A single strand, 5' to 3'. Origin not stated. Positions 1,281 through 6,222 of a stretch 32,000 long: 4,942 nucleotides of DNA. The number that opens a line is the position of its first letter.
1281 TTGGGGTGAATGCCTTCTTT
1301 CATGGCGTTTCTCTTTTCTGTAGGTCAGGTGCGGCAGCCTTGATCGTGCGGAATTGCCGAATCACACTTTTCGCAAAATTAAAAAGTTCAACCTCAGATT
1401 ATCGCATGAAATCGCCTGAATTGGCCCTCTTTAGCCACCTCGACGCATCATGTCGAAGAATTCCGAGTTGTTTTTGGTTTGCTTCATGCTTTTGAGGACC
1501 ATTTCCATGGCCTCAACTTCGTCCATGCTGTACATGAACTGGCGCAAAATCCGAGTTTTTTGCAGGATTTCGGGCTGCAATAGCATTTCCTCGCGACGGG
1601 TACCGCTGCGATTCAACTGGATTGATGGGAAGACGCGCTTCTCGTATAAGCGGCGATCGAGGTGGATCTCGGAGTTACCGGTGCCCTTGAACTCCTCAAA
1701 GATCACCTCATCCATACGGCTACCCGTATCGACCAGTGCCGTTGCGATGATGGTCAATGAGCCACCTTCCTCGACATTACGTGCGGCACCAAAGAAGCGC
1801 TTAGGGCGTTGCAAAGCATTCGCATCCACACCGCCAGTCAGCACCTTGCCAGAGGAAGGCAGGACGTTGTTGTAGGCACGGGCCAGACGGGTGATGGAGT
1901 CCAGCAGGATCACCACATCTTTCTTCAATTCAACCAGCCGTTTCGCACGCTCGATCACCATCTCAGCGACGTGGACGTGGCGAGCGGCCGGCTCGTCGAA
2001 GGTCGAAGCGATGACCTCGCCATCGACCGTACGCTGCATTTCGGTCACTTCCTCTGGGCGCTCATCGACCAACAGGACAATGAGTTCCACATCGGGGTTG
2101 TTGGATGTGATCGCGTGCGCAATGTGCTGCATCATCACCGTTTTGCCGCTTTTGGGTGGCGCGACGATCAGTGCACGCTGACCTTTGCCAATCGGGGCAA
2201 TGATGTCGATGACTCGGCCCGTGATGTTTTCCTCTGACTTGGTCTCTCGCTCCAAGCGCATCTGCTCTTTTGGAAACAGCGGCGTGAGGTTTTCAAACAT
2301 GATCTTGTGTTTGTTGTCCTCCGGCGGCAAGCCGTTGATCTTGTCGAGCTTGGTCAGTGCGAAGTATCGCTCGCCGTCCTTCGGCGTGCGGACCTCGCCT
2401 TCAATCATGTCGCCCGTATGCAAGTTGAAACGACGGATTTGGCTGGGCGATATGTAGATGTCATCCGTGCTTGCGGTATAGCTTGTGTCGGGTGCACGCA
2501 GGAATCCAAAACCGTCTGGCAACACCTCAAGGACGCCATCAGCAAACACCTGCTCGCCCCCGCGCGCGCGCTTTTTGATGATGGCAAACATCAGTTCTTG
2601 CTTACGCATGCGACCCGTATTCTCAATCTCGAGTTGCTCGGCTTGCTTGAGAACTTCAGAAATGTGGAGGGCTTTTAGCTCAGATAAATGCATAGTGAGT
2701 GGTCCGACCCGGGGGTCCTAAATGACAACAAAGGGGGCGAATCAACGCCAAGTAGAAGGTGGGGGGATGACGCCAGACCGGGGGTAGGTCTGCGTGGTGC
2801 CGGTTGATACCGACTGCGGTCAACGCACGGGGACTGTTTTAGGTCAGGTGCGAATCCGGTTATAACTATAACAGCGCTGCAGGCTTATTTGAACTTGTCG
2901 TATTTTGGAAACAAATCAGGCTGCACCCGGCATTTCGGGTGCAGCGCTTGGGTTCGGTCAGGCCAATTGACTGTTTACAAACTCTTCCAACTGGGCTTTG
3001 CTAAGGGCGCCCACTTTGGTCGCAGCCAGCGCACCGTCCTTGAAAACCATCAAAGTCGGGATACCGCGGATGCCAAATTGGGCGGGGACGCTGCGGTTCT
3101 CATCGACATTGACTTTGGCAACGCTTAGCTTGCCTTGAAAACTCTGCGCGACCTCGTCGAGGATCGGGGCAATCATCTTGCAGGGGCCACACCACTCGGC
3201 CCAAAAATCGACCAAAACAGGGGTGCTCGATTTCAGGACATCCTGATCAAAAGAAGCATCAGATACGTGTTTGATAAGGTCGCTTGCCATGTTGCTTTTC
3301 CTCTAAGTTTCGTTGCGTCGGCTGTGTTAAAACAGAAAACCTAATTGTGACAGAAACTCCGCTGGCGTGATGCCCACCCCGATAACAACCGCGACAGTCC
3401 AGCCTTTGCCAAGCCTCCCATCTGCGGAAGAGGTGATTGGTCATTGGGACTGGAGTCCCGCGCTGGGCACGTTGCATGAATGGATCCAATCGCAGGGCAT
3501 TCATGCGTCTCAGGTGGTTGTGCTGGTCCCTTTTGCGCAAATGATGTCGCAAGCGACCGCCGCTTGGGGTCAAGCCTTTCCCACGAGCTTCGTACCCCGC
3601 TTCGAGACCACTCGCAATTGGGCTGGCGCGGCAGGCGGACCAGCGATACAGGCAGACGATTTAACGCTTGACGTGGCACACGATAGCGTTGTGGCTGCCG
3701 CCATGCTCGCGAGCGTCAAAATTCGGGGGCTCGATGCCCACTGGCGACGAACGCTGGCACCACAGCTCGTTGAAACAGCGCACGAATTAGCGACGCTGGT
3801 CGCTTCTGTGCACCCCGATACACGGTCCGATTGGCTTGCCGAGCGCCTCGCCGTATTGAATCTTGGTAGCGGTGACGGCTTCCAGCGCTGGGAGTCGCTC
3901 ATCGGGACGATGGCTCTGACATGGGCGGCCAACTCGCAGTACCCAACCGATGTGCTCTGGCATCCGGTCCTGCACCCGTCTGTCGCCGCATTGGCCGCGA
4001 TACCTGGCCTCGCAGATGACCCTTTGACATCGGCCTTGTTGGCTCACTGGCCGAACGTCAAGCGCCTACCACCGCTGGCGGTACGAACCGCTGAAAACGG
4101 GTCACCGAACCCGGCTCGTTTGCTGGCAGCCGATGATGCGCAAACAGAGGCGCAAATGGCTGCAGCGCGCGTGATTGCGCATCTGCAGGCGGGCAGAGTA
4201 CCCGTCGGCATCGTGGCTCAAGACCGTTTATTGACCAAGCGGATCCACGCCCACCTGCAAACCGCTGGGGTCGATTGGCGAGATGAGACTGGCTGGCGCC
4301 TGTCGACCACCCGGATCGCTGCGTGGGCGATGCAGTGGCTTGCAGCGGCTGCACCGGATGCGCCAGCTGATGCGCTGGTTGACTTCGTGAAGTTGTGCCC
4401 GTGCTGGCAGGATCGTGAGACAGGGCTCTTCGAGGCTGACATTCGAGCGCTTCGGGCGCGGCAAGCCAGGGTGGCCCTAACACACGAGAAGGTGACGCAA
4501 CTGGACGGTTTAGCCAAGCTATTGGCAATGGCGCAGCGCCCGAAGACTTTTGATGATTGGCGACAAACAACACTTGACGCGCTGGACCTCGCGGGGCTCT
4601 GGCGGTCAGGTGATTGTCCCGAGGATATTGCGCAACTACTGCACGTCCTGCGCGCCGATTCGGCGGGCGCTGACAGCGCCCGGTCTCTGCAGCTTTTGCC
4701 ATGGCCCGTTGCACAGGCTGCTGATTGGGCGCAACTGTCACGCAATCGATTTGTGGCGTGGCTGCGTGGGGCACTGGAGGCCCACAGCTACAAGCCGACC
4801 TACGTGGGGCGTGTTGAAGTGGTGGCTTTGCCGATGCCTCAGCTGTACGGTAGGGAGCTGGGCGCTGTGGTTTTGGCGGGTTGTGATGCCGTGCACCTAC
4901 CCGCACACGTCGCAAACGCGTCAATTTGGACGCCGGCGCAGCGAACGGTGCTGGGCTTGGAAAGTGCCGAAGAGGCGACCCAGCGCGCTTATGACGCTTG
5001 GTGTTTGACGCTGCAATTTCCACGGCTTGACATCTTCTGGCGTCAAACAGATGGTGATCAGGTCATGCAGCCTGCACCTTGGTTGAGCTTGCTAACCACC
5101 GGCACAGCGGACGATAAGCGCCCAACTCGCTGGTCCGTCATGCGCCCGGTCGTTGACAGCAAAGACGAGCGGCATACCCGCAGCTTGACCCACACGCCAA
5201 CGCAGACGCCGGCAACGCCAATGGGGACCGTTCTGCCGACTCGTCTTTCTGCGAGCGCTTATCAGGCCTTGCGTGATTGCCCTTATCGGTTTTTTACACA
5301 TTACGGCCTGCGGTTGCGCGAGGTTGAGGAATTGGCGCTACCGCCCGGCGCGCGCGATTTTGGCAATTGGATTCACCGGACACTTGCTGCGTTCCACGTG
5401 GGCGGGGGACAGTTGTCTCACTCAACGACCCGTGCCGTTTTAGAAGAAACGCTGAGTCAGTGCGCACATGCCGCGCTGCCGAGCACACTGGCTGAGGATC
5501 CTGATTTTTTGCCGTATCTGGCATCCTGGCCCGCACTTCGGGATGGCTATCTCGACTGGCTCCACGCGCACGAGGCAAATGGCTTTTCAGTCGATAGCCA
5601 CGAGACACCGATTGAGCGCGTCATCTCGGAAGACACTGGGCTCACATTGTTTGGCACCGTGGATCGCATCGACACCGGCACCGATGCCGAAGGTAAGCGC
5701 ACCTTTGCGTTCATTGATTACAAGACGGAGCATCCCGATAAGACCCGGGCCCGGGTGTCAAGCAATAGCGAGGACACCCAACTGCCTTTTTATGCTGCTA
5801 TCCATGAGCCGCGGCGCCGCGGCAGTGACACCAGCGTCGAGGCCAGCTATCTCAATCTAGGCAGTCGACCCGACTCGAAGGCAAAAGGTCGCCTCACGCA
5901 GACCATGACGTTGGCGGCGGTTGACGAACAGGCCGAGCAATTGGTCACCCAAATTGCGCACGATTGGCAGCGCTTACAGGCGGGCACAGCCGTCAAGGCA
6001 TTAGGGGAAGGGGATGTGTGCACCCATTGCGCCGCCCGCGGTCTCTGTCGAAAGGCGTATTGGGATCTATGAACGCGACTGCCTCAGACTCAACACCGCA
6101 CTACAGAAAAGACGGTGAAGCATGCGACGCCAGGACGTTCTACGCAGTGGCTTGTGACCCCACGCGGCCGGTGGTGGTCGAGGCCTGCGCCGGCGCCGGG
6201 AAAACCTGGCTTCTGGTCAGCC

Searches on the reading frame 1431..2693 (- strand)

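Call 8: search_protein_families(library=pfam, proteins=[window:1431-2693:-], max_evalue=0.01)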
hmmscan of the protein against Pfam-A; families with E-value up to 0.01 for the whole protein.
window:1431-2693:- (420 aa): 8 families
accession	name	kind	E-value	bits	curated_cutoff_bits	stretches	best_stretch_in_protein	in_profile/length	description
PF07497.18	Rho_RNA_bind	-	2.4e-31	107.8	27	1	52-125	2-73/73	Rho termination factor, RNA-binding domain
PF00006.31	ATP-synt_ab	-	3.8e-27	95.8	29.5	1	160-363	3-211/213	ATP synthase alpha/beta family, nucleotide-binding domain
PF07498.18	Rho_N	-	4.9e-15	55.6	24.9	1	5-47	1-43/43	Rho termination factor, N-terminal domain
PF08206.17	OB_RNB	-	0.0007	19.7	24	1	53-103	1-44/58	Ribonuclease B OB domain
PF05729.18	NACHT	-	0.00098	19.4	26.7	1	182-276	11-99/167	NACHT domain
PF13481.12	AAA_25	-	0.0045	17.1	27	1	168-214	30-84/195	AAA domain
PF19568.5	Spore_III_AA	-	0.0048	16.5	27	0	160-214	133-188/306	Sporulation stage III, protein AA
PF22707.2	S1CSD-TOTE-2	-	0.0072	16.8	27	0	53-99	5-40/60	S1/CSD-like domain 2 of the TOTE conflict systems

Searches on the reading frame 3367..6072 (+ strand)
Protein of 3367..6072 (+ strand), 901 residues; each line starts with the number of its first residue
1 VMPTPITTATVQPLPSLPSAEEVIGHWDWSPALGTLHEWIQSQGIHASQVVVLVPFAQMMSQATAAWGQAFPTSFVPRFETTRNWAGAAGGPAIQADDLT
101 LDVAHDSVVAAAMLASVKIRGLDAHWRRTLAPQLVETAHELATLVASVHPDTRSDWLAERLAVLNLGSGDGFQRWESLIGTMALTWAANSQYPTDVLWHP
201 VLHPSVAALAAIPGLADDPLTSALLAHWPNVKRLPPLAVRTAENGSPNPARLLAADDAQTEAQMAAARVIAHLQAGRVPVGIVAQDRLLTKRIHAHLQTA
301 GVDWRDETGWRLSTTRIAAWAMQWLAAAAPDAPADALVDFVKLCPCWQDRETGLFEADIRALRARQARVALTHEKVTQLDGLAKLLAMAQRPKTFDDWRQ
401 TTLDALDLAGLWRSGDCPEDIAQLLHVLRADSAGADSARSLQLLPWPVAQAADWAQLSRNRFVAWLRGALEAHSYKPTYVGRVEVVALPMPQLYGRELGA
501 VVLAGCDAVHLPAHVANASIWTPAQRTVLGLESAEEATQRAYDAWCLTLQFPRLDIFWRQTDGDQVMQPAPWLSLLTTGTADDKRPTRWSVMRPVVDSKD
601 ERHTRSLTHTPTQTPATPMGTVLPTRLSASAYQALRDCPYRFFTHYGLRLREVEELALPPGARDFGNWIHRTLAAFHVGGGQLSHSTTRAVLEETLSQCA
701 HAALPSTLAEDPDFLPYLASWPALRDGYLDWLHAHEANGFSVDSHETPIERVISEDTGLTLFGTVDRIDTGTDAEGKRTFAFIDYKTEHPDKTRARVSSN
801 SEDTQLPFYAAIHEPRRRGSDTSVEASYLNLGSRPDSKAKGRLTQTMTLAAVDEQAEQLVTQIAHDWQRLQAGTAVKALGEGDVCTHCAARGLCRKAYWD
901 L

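Call 8: search_protein_families(library=pfam, proteins=[window:3367-6072:+], max_evalue=0.01)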
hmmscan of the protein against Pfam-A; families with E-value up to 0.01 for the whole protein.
window:3367-6072:+ (901 aa): 1 family
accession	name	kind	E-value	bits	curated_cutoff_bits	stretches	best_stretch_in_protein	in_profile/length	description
PF12705.13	PDDEXK_1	-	2.1e-33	116.8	22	1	626-895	1-247/247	PD-(D/E)XK nuclease superfamily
